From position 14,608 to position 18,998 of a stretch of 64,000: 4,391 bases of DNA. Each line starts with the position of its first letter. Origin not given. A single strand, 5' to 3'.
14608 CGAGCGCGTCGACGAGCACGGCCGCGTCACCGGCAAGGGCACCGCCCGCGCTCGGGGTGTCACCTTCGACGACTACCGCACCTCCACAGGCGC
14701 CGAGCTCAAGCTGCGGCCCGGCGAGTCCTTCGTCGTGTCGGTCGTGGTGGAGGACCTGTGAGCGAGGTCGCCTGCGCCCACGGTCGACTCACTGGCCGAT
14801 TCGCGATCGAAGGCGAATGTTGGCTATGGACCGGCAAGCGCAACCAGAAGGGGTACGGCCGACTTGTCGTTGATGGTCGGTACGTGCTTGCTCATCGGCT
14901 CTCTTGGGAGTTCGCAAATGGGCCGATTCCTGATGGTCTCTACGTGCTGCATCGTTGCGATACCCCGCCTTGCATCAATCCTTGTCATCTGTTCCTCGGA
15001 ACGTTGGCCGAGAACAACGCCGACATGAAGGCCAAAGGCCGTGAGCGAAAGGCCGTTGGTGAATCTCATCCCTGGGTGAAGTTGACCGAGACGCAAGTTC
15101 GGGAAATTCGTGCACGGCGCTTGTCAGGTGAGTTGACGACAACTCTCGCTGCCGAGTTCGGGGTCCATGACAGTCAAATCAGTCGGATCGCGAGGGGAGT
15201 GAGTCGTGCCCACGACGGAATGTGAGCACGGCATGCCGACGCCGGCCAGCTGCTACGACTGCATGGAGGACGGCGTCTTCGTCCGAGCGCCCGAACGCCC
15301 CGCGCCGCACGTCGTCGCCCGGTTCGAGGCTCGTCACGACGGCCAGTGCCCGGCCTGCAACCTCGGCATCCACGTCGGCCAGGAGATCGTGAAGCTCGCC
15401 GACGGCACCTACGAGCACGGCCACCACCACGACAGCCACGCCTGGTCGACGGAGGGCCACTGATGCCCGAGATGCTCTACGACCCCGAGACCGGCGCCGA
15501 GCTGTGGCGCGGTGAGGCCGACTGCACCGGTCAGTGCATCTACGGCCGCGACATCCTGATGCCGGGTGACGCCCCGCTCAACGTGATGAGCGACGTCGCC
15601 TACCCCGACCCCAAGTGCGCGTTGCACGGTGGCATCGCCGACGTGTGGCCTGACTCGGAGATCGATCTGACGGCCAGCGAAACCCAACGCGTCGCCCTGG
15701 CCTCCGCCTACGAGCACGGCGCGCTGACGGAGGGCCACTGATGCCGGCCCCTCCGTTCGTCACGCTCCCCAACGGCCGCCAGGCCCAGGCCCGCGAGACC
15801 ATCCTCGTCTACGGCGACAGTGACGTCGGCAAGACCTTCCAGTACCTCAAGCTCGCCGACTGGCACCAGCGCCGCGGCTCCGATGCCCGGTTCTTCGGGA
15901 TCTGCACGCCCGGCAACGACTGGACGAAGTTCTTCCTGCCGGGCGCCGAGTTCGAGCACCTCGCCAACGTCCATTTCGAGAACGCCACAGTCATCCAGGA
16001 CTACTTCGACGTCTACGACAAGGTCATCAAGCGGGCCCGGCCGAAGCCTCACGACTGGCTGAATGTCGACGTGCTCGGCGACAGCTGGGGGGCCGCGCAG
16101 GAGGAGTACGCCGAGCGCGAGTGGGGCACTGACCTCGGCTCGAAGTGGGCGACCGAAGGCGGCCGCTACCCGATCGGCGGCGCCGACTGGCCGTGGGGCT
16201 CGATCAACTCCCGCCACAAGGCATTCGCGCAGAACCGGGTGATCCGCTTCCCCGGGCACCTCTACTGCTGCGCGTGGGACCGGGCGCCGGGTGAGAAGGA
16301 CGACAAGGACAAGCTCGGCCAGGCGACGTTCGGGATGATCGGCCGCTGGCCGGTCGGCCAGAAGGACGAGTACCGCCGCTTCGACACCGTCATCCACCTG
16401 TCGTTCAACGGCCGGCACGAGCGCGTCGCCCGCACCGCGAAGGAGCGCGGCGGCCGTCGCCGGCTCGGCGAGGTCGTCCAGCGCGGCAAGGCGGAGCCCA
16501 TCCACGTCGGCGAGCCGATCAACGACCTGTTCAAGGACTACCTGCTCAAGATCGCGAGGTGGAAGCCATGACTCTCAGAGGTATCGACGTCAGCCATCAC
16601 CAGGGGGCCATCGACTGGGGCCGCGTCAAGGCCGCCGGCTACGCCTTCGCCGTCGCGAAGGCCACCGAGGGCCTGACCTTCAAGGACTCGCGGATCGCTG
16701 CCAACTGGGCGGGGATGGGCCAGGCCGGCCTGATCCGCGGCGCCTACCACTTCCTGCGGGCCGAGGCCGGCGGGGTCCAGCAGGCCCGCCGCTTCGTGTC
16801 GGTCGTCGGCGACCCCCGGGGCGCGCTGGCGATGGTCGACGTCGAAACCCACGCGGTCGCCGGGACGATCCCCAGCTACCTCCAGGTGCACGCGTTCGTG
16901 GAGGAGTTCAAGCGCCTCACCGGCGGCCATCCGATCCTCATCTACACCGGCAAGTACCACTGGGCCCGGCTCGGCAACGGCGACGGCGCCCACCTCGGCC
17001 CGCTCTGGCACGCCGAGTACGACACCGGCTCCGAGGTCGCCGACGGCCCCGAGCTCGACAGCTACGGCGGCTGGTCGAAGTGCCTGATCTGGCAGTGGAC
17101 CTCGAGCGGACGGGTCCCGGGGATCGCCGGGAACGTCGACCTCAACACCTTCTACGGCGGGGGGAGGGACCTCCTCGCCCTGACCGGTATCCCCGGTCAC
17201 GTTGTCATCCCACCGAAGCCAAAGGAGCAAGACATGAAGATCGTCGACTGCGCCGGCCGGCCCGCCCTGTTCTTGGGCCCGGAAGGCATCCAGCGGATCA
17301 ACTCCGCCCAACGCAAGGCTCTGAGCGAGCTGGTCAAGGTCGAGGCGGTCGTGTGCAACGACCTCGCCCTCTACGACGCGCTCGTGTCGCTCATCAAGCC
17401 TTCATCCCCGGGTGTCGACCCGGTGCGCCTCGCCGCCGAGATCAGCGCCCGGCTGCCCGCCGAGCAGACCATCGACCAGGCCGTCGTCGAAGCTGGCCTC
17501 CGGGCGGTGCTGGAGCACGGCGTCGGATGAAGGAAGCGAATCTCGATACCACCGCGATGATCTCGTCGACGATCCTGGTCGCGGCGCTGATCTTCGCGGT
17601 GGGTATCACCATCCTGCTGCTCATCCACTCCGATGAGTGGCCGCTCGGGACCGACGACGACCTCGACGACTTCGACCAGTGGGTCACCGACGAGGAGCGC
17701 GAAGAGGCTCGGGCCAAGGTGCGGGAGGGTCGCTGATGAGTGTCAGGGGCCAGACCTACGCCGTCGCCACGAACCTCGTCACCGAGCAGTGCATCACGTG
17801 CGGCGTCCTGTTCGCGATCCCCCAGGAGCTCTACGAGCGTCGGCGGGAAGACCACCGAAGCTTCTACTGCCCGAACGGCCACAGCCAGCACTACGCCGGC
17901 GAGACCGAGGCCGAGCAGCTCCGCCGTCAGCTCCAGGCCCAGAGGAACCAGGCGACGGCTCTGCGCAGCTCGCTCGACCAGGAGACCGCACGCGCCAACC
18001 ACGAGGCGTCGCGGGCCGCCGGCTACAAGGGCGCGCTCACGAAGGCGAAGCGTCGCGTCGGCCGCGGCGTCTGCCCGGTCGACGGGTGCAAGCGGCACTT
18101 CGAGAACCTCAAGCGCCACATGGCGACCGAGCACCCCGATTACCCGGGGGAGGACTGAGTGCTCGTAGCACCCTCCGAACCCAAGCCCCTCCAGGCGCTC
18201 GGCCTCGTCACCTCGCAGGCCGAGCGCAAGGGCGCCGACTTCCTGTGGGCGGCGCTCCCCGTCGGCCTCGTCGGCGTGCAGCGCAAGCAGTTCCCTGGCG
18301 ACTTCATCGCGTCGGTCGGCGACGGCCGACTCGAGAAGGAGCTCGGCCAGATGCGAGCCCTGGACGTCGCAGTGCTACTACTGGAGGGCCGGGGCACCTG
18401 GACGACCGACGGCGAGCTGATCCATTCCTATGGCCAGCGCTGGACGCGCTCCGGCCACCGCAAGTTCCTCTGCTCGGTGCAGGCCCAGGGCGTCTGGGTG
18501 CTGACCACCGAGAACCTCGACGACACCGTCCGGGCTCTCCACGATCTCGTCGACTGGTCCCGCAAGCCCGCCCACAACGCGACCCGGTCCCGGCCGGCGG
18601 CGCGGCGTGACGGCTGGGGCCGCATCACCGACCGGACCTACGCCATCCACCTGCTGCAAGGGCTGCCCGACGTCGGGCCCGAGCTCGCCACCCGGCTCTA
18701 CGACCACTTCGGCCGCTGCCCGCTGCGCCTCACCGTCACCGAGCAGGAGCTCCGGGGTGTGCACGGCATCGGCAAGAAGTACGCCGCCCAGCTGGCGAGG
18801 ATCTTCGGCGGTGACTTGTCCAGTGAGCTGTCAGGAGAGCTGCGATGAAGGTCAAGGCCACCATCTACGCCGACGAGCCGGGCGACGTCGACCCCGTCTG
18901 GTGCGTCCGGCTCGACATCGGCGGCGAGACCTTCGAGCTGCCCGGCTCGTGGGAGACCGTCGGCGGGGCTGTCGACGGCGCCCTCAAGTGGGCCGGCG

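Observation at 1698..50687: Genome-wide array of 11-bp palindromic boxes (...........) in tandem with a 12-bp period: stoperator/met-box-like network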

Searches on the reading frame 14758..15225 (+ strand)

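Call 56: search_protein_families(library=pfam, proteins=[window:14758-15225:+], max_evalue=0.01)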
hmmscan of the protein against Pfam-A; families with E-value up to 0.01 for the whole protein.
window:14758-15225:+ (155 aa): 3 families
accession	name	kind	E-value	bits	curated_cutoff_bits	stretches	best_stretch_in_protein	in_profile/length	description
PF13392.12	HNH_3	-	3.9e-11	42.8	24.8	1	44-87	2-45/46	HNH endonuclease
PF05551.17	zf-His_Me_endon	-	0.00056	20.6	27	1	30-91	14-95/131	Zinc-binding loop region of homing endonuclease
PF01381.28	HTH_3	-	0.0069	16.8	23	0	117-149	1-34/55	Helix-turn-helix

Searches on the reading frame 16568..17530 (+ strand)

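Call 56: search_protein_families(library=pfam, proteins=[window:16568-17530:+], max_evalue=0.01)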
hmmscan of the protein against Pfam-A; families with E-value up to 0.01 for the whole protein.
window:16568-17530:+ (320 aa): 1 family
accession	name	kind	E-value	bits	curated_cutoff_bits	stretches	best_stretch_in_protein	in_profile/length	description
PF01183.26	Glyco_hydro_25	-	4.9e-34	118.6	27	1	6-186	1-180/180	Glycosyl hydrolases family 25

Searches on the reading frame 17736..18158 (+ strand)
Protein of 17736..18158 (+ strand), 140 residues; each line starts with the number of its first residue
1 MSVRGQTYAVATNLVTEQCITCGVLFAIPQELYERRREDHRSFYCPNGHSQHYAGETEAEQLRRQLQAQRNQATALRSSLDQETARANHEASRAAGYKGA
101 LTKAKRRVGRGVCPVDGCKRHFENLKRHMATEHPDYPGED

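Call 56: search_protein_families(library=pfam, proteins=[window:17736-18158:+], max_evalue=0.01)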
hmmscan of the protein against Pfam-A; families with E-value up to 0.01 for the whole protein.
window:17736-18158:+ (140 aa): 2 families
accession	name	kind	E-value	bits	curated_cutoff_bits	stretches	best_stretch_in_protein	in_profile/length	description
PF12795.12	MscS_porin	-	0.0016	18.5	34.4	1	54-107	75-128/238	Mechanosensitive ion channel porin domain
PF05859.17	Mis12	-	0.0023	18.2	25.7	1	26-88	87-150/231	Mis12 protein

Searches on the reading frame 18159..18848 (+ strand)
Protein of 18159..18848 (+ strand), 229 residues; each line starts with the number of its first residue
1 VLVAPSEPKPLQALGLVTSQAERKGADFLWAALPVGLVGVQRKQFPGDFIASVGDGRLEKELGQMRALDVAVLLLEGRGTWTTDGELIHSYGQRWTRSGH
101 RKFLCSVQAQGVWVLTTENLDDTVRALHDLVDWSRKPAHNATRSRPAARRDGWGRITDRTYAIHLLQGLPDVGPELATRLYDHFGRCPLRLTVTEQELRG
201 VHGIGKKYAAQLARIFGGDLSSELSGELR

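Call 56: search_protein_families(library=pfam, proteins=[window:18159-18848:+], max_evalue=0.01)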
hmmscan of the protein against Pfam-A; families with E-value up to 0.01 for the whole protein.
window:18159-18848:+ (229 aa): 5 families
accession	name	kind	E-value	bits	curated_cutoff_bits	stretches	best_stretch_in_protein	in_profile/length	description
PF02732.21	ERCC4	-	2.9e-07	30.9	24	1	26-129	30-139/140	ERCC4 domain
PF12826.13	HHH_2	-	0.00015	22.3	27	1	168-216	7-55/64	Helix-hairpin-helix motif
PF14520.12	HHH_5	-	0.00048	21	27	1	165-212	3-51/57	Helix-hairpin-helix domain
PF00633.29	HHH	-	0.0013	19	24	0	193-211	8-26/30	Helix-hairpin-helix motif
PF14716.13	HHH_8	-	0.0098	16.7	30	0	186-215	39-67/73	Helix-hairpin-helix domain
